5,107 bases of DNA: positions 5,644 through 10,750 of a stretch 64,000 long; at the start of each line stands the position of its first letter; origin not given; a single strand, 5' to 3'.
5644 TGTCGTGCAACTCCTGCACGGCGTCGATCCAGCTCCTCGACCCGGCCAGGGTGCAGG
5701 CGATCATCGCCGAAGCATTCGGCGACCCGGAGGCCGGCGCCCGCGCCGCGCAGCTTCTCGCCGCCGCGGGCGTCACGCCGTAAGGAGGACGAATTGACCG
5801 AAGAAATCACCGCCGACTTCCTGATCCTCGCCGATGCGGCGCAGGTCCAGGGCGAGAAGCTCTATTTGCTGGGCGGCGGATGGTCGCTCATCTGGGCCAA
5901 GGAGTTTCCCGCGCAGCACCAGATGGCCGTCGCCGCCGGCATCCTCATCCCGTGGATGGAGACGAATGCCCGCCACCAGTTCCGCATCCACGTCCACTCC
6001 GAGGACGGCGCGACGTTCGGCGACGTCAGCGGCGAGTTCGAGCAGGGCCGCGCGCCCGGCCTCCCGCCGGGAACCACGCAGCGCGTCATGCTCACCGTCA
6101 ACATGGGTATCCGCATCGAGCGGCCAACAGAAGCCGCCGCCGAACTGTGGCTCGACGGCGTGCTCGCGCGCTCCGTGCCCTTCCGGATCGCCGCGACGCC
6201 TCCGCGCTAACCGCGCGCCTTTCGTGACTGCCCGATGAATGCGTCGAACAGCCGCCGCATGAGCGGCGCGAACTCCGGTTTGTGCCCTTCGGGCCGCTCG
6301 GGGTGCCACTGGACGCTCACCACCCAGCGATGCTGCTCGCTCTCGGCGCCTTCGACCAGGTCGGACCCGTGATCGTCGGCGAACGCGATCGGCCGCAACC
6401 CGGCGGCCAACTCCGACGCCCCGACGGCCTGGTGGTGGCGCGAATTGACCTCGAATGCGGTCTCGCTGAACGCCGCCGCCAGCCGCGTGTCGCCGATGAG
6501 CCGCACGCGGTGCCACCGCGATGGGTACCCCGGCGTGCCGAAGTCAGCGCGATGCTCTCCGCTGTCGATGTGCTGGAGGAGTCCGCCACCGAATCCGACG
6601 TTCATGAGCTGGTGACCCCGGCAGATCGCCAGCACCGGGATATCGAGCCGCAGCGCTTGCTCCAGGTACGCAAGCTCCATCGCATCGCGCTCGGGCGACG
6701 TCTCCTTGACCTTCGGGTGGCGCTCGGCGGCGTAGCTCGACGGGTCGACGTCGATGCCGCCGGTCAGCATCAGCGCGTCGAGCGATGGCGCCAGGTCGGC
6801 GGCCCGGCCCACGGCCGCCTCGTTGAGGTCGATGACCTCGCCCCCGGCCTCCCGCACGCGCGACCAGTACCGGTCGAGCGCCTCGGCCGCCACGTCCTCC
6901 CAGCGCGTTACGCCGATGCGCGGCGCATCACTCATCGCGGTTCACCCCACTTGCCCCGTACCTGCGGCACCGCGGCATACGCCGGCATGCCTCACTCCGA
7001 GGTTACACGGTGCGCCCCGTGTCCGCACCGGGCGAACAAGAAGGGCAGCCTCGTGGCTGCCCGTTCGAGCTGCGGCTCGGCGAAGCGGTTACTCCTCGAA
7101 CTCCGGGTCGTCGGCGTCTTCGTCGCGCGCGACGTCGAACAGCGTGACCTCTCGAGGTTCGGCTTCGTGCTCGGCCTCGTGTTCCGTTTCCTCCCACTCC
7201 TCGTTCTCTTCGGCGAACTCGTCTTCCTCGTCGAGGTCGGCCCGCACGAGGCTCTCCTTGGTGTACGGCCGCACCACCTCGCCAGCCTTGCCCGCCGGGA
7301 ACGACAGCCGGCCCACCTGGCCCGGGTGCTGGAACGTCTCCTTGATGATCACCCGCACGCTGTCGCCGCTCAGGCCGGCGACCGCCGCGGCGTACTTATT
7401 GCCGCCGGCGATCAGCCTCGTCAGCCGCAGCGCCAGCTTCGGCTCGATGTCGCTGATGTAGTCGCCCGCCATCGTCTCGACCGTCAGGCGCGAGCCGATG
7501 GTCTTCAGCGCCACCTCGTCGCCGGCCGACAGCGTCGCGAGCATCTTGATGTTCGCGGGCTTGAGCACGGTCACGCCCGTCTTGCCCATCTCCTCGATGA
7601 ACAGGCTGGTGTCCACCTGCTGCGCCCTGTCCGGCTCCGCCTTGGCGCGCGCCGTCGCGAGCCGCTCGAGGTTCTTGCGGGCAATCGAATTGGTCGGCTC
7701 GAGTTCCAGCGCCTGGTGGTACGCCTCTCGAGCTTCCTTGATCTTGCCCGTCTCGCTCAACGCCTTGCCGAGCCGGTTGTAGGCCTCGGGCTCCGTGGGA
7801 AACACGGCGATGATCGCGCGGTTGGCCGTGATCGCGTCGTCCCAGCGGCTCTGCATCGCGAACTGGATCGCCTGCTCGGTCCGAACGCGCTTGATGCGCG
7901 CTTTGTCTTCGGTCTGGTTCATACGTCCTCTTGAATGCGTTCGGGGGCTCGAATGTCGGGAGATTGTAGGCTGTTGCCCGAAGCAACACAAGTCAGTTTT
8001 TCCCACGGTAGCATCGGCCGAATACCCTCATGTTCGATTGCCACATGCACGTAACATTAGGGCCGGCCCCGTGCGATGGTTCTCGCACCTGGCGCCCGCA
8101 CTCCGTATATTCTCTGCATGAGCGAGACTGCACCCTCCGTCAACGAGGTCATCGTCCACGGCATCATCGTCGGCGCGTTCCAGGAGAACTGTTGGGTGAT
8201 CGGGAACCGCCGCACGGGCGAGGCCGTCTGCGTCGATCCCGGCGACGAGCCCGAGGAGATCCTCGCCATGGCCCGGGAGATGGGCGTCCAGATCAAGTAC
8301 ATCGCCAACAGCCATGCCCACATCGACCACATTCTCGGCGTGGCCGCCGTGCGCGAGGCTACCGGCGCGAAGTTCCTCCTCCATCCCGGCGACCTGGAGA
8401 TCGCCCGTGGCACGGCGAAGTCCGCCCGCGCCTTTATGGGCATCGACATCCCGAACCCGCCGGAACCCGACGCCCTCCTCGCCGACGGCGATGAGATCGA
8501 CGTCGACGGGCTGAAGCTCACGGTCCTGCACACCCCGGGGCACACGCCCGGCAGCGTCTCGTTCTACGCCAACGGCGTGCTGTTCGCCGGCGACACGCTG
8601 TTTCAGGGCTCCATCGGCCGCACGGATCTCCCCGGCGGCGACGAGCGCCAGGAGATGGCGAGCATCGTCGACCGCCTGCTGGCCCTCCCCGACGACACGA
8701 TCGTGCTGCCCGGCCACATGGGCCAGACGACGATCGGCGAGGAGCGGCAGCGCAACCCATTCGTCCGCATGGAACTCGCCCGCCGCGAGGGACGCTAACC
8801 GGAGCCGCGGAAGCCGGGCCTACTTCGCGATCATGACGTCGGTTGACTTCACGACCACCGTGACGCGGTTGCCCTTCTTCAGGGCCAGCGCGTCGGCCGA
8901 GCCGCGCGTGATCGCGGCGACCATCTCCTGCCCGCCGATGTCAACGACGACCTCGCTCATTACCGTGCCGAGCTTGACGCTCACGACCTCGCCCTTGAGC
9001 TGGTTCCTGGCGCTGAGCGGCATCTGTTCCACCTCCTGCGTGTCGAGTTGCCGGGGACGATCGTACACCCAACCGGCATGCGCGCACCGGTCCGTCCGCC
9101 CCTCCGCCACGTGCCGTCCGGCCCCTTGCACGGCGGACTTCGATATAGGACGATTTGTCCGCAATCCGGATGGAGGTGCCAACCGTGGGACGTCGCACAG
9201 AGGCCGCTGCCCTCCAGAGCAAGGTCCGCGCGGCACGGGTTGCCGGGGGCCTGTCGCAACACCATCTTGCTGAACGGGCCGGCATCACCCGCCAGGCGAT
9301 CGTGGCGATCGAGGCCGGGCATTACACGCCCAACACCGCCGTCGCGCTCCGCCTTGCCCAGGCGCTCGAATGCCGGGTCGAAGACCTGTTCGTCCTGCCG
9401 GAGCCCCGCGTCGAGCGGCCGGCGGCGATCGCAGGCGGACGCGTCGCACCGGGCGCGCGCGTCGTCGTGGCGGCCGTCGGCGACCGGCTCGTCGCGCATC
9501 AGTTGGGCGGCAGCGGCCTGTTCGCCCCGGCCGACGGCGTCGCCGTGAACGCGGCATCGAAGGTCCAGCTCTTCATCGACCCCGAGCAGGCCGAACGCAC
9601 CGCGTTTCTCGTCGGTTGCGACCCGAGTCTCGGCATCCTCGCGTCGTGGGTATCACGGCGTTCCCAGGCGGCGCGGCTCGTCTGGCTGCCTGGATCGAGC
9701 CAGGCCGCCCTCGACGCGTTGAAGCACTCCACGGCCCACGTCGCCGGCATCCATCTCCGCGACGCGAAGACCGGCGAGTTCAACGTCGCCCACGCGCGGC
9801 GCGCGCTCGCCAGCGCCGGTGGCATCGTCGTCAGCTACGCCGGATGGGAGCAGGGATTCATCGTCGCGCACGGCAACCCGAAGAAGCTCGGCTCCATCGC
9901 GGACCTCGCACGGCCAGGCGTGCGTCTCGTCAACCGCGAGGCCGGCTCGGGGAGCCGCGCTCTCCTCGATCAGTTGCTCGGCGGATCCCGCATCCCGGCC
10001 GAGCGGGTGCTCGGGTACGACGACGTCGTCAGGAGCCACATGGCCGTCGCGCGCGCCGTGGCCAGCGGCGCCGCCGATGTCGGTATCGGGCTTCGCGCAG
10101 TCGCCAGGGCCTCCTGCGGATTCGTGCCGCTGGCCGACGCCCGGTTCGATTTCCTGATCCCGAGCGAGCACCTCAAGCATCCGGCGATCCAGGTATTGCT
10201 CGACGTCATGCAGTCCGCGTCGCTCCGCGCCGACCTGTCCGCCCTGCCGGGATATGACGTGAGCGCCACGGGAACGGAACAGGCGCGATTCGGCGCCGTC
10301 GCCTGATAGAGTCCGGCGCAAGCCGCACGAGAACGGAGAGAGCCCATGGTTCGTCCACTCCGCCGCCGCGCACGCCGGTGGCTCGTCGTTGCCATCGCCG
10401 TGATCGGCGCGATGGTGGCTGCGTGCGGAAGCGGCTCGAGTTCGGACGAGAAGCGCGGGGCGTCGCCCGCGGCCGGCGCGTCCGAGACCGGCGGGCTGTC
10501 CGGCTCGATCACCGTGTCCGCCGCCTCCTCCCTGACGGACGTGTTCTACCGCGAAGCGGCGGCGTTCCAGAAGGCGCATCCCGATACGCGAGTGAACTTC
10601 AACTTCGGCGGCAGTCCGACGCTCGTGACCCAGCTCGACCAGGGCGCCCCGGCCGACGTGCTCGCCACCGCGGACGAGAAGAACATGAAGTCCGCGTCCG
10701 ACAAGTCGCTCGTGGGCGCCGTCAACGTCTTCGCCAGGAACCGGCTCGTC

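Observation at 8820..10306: Split ModE-like molybdate regulator: HTH+PBP-like regulator divergent from a one-domain Mop protein, with a palindromic operator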

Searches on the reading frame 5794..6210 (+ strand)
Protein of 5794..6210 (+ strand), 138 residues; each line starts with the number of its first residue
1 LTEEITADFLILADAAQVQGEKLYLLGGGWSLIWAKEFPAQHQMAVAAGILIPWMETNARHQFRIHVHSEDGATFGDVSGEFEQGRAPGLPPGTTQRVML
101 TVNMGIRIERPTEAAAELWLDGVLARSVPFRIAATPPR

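Call 45: search_protein_families(library=pfam, proteins=[window:5794-6210:+], max_evalue=0.000001)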
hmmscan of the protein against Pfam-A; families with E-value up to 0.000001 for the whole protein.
window:5794-6210:+ (138 aa): 1 family
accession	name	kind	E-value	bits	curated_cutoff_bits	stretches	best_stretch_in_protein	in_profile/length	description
PF22091.2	DUF6941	-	1e-20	74.8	27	1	9-132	2-124/125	Family of unknown function (DUF6941)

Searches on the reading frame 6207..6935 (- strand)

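Call 45: search_protein_families(library=pfam, proteins=[window:6207-6935:-], max_evalue=0.000001)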
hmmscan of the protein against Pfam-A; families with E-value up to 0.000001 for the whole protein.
window:6207-6935:- (242 aa): 2 families
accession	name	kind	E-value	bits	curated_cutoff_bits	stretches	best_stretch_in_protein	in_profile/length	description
PF07722.19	Peptidase_C26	-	5.7e-48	164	20.5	1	10-213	15-219/219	Peptidase C26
PF00117.34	GATase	-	6.9e-13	49.1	22.8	1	87-214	61-173/190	Glutamine amidotransferase class-I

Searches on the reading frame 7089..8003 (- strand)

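Call 3: search_protein_families(library=pfam, proteins=[window:7089-8003:-], max_evalue=0.01)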
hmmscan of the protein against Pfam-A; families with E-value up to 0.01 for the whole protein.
window:7089-8003:- (304 aa): 14 families
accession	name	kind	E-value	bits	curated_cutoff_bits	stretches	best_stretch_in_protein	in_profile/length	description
PF00515.34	TPR_1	-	3.4e-09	36.6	27.8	1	72-105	1-34/34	Tetratricopeptide repeat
PF07719.23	TPR_2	-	5.6e-09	35.9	27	1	72-105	1-34/34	Tetratricopeptide repeat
PF13414.12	TPR_11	-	2.5e-07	30.7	26.8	1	85-108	7-30/42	TPR repeat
PF13181.12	TPR_8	-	1.1e-06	28.7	25.7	1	73-105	2-34/34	Tetratricopeptide repeat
PF13431.12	TPR_17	-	2.4e-06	27.8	24.4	1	64-93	5-34/34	Tetratricopeptide repeat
PF13428.12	TPR_14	-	4e-06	27.4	23.5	1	72-112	1-41/44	Tetratricopeptide repeat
PF14559.12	TPR_19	-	3.3e-05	24.6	25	1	50-106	3-59/68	Tetratricopeptide repeat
PF13432.12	TPR_16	-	3.8e-05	24.5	32.7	1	51-105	10-64/65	Tetratricopeptide repeat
PF13424.12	TPR_12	-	4.8e-05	23.9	30.1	2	53-101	18-74/77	Tetratricopeptide repeat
PF13371.12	TPR_9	-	0.00036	20.9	35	1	51-115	8-72/73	Tetratricopeptide repeat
PF13374.12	TPR_10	-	0.00075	19.9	27.5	1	74-101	4-31/42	Tetratricopeptide repeat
PF03704.23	BTAD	-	0.003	18.4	22.1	1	39-98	66-122/146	Bacterial transcriptional activator domain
PF09976.15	TPR_21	-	0.0046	17.2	25.5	0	77-105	151-179/193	Tetratricopeptide repeat-like domain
PF13174.12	TPR_6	-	0.0058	17.7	26.3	0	77-103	5-31/33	Tetratricopeptide repeat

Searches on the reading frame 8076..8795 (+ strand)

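Call 3: search_protein_families(library=pfam, proteins=[window:8076-8795:+], max_evalue=0.01)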
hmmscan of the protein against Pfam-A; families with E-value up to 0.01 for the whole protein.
window:8076-8795:+ (240 aa): 2 families
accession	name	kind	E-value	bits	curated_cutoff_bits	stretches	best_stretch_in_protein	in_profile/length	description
PF00753.33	Lactamase_B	-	2.5e-34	119.4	22.7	1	33-214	2-196/196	Metallo-beta-lactamase superfamily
PF12706.13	Lactamase_B_2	-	2.5e-05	24.4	27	1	67-159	25-116/200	Beta-lactamase superfamily domain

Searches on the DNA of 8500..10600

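Call 57: search_rna_families(source=window, start=8500, end=10600, threshold=evalue, max_evalue=1)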
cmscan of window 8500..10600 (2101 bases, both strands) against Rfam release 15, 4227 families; matches with E-value up to 1: 1.
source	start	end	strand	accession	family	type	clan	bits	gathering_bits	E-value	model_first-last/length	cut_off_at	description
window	9638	9710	-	RF01763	Guanidine-III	Cis-reg; riboswitch;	-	18.6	36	0.56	1-67/67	no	Guanidine-III riboswitch aptamer (yKKC-III)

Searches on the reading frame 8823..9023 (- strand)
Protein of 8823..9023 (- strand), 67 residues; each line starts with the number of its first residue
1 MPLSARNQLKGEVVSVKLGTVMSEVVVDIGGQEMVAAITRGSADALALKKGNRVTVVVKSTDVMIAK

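Call 3: search_protein_families(library=pfam, proteins=[window:8823-9023:-], max_evalue=0.01)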
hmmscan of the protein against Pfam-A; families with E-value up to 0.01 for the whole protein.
window:8823-9023:- (67 aa): 2 families
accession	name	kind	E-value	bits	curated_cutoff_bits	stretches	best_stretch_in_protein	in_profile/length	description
PF03459.23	TOBE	-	2e-18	66.8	22.3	1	4-65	2-64/64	TOBE domain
PF08402.16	TOBE_2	-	0.0015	19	21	1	4-64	13-74/76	TOBE domain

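Call 4: search_protein_families(library=ncbifam, proteins=[window:8823-9023:-], max_evalue=0.01)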
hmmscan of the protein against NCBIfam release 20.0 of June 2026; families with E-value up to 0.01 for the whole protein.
window:8823-9023:- (67 aa): 5 families
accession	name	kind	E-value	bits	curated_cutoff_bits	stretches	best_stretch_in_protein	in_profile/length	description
TIGR00638.1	Mop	subfamily_domain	1.6e-19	69.7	55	1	3-66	3-67/70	molybdenum-pterin binding domain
TIGR02142.1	modC_ABC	equivalog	1.2e-07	31.3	285.05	1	3-62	292-351/353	molybdenum ABC transporter ATP-binding protein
NF007957.0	PRK10676.1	equivalog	3.4e-07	29.6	369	1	4-66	125-189/263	molybdenum-dependent transcriptional regulator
NF040840.2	tungstate_WtpC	equivalog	3.9e-07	29.7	440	1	4-65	286-346/347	tungstate ABC transporter ATP-binding protein WtpC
NF008355.0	PRK11144.1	equivalog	6.7e-05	22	434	1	4-63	291-350/353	molybdenum ABC transporter ATP-binding protein ModC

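Call 44: search_solved_structures(query=window:8823-9023:-, max_evalue=0.001, show_alignments=3)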
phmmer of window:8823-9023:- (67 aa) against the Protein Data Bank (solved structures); distinct sequences matched with E-value up to 0.001: 8.
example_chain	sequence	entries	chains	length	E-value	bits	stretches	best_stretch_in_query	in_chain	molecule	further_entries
1gug_A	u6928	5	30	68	6.9e-14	54.4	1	1-65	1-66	MOLYBDATE BINDING PROTEIN II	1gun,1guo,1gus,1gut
1h9j_A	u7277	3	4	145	7.9e-14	54.2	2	1-64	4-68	MOLYBDENUM-BINDING-PROTEIN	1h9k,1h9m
1fr3_A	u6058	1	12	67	1.8e-10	43.7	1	1-66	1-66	MOLYBDATE/TUNGSTATE BINDING PROTEIN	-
9bem_A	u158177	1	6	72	2.2e-10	43.4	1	1-65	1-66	Molybdenum-pterin-binding protein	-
9bed_A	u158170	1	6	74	2.5e-10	43.3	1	1-65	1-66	Molybdenum-pterin-binding protein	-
9beb_A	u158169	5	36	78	3e-10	43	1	1-65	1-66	Molybdenum-pterin binding domain-containing protein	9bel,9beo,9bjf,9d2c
1h9r_A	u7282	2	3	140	0.00022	24.7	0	4-66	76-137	MOLYBDENUM TRANSPORT PROTEIN MODE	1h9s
1h9s_B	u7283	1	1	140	0.00022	24.7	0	4-66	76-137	MOLYBDENUM TRANSPORT PROTEIN MODE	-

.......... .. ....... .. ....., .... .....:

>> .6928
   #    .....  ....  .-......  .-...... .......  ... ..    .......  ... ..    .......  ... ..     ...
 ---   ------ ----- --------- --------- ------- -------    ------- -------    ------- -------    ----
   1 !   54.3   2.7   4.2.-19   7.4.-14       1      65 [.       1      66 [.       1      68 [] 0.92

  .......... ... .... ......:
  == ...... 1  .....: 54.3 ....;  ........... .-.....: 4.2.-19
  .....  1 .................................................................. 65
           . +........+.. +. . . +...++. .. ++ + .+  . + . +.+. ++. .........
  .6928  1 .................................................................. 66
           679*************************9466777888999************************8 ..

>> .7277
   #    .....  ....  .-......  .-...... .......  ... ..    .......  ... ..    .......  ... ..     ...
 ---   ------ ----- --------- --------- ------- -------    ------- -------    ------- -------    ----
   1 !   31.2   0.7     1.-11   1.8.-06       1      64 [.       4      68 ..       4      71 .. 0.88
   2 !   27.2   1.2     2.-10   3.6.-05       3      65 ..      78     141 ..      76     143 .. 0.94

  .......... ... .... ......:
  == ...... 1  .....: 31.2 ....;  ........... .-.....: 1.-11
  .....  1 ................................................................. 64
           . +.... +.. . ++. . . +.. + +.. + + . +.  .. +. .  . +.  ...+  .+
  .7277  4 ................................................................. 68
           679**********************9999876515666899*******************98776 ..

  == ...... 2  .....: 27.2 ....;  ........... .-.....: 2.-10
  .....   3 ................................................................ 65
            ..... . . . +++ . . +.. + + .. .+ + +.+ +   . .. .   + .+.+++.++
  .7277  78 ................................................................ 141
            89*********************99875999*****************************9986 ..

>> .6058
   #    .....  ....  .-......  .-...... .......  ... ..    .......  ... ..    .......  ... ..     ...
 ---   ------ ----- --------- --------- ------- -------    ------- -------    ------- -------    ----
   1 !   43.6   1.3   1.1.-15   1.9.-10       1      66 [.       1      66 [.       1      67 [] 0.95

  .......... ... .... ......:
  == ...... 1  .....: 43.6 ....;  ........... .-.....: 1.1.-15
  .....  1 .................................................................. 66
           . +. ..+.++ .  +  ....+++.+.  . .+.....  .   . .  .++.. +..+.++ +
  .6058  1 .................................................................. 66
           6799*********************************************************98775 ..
